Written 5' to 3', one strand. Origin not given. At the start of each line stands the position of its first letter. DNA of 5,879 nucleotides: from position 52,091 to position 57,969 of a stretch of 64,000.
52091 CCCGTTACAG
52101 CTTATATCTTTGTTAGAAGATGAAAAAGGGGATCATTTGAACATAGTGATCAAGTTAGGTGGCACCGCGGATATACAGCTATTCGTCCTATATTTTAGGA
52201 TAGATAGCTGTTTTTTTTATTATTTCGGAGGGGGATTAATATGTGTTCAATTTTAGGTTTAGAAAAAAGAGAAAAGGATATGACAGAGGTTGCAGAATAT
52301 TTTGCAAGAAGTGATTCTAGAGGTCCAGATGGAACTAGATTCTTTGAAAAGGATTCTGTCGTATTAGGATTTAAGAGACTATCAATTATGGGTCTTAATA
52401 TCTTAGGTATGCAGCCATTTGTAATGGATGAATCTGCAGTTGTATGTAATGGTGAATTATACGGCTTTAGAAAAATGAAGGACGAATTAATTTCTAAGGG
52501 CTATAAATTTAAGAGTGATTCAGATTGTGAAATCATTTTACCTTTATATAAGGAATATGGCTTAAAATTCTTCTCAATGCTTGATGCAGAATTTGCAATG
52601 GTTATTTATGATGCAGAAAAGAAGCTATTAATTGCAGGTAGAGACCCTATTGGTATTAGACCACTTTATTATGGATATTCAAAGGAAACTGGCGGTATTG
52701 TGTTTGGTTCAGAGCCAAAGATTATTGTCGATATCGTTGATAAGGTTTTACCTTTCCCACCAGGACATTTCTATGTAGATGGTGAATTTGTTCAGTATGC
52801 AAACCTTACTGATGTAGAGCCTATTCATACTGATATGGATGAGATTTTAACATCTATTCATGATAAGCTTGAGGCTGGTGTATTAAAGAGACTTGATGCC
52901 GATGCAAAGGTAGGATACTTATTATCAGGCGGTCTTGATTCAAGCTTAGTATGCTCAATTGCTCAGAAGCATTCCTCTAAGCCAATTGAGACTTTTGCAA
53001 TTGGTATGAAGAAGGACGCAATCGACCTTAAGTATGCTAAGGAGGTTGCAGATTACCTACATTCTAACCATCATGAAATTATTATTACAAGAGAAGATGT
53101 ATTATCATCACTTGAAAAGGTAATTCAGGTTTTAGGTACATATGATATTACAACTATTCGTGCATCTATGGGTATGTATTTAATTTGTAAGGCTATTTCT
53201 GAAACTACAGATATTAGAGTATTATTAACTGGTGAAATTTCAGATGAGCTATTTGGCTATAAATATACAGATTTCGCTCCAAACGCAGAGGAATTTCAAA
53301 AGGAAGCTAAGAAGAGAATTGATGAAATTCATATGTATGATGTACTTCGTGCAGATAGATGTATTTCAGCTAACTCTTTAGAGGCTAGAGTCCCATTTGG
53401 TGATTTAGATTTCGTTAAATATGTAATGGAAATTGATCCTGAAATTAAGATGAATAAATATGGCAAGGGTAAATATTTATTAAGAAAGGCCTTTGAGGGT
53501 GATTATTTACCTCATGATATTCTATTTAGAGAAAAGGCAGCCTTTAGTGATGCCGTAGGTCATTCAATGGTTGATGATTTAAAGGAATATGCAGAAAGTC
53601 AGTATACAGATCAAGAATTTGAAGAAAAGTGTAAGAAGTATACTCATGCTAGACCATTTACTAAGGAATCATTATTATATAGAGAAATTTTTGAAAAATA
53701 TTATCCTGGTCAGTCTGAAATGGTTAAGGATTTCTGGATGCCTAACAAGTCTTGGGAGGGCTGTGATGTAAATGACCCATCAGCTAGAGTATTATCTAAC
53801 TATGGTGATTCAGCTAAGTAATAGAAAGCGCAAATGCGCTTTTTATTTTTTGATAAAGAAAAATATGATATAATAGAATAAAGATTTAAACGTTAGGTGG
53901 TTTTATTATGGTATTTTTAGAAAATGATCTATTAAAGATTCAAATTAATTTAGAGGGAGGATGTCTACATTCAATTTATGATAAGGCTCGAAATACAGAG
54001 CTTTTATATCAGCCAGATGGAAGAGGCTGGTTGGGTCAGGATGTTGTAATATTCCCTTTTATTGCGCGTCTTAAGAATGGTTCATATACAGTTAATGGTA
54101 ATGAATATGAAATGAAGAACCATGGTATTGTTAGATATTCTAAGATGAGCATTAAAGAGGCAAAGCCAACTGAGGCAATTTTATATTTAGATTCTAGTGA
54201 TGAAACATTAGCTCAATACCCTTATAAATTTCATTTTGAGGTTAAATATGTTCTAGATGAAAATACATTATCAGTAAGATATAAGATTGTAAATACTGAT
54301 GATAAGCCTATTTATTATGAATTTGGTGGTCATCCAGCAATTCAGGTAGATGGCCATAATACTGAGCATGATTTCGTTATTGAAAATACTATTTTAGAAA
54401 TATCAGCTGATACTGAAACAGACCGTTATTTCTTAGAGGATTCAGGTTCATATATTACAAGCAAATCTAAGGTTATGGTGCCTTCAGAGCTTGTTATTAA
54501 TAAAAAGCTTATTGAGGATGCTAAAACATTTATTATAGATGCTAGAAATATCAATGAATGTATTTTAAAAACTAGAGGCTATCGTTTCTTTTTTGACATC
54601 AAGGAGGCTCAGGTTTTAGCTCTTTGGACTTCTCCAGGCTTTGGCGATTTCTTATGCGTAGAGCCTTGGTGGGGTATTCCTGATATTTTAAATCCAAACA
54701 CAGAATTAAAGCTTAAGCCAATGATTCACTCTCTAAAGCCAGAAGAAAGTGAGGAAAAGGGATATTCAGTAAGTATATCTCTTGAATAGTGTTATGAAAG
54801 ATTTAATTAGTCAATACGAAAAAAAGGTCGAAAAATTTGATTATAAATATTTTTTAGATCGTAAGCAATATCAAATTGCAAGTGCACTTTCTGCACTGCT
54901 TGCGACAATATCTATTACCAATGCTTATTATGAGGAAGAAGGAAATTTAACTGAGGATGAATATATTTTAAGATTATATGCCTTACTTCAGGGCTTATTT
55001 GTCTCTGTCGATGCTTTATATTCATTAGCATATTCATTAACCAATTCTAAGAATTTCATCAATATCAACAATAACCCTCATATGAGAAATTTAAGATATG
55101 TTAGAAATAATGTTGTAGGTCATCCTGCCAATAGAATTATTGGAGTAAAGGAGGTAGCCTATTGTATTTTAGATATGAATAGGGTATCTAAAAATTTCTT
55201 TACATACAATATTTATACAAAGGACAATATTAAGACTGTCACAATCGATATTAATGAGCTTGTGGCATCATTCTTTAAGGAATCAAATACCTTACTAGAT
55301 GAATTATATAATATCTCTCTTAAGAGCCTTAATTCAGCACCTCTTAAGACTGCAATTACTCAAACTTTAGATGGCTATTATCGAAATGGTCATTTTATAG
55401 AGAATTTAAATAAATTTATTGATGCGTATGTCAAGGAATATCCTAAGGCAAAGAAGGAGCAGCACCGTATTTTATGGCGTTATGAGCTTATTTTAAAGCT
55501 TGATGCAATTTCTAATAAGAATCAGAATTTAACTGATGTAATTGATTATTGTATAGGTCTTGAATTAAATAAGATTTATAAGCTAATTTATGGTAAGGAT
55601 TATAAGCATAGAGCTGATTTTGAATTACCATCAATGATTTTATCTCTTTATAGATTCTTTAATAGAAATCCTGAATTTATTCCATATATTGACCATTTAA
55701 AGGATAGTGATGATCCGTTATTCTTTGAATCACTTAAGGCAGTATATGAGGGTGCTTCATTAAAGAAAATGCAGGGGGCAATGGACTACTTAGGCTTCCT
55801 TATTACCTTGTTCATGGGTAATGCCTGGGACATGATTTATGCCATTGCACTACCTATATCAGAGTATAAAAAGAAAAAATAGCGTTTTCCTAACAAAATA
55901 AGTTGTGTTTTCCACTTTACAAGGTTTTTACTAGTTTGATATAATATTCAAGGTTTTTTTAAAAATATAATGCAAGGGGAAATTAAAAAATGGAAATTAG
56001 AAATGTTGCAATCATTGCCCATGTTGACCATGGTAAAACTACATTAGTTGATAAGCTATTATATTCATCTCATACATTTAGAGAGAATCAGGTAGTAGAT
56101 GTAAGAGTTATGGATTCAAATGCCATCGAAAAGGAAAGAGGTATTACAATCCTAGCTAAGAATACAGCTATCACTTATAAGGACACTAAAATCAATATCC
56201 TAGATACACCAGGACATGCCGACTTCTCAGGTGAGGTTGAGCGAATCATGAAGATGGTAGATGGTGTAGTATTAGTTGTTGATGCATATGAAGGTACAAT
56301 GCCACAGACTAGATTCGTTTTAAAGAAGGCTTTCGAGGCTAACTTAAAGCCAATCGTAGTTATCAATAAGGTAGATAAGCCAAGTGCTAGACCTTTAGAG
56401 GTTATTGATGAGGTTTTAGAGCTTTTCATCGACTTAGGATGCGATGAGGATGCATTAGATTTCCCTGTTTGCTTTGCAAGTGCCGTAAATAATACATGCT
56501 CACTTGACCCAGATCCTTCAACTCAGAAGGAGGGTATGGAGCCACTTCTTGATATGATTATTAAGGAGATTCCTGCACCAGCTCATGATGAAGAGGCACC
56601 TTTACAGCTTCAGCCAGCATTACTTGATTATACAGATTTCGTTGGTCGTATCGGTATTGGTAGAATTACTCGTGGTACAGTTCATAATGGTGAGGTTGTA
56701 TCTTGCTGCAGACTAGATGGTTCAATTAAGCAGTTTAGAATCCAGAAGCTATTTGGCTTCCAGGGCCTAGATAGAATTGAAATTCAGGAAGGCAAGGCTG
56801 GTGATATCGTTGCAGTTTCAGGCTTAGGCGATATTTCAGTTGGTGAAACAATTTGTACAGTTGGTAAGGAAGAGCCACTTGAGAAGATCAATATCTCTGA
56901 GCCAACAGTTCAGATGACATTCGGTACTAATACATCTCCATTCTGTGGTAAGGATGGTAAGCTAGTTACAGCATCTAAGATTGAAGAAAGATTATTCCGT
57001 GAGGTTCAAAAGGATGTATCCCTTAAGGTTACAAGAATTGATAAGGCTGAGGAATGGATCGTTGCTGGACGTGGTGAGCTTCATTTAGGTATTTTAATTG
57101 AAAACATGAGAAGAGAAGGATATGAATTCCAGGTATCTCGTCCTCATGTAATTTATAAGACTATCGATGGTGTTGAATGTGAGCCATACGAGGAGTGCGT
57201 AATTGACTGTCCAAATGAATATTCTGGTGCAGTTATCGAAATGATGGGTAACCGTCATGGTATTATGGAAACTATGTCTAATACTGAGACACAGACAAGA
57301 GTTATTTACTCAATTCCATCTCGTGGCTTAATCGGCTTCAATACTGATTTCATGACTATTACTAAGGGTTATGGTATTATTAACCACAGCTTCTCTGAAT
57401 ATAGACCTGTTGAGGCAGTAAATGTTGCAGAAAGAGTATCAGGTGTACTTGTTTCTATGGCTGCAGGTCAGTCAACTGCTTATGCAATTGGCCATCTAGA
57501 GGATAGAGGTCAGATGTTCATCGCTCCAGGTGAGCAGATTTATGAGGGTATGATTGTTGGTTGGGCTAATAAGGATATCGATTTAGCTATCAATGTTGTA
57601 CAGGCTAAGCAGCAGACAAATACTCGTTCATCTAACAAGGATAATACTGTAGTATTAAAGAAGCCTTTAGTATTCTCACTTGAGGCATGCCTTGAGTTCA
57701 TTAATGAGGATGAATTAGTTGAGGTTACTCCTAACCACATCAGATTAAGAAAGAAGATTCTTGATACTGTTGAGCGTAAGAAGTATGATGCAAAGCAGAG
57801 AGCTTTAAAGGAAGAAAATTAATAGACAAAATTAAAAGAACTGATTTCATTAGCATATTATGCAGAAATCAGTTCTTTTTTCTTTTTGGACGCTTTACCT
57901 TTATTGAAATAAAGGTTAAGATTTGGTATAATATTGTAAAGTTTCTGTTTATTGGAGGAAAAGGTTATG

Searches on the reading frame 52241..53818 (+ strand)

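Call 103: search_protein_families(library=pfam, proteins=[window:52241-53818:+], max_evalue=0.00001)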
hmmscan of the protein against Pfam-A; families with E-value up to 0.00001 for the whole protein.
window:52241-53818:+ (526 aa): 3 families
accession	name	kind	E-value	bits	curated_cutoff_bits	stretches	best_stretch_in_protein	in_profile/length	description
PF00733.27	Asn_synthase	-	3.6e-71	241.1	21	2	206-345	2-140/354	Asparagine synthase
PF13537.11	GATase_7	-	3e-31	108.4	25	1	45-163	2-122/123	Glutamine amidotransferase domain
PF13522.11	GATase_6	-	9.4e-26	90.8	27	1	29-158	1-130/130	Glutamine amidotransferase domain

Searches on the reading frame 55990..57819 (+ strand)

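Call 103: search_protein_families(library=pfam, proteins=[window:55990-57819:+], max_evalue=0.00001)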
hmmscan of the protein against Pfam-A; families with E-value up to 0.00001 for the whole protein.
window:55990-57819:+ (610 aa): 7 families
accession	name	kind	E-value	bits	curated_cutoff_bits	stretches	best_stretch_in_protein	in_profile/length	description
PF00009.33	GTP_EFTU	-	1.1e-58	198.4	26.5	1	2-195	2-187/188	Elongation factor Tu GTP binding domain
PF21018.2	BipA_C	-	3.4e-44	149.5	23.8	1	485-592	2-109/110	TypA/BipA C-terminal domain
PF00679.30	EFG_C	-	3.8e-24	85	27.9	1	397-477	3-84/89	Elongation factor G C-terminus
PF03144.31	GTP_EFTU_D2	-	7.4e-13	49.2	30.3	1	219-289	1-73/73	Elongation factor Tu domain 2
PF22042.2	EF-G_D2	-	2.6e-09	37.5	27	1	216-290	13-83/84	Elongation factor G domain 2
PF14492.12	EFG_III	-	5.5e-08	33.2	27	1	329-382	19-73/75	Elongation Factor G, domain III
PF01926.29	MMR_HSR1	-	1.2e-06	29.1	21.9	1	6-127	2-113/113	50S ribosome-binding GTPase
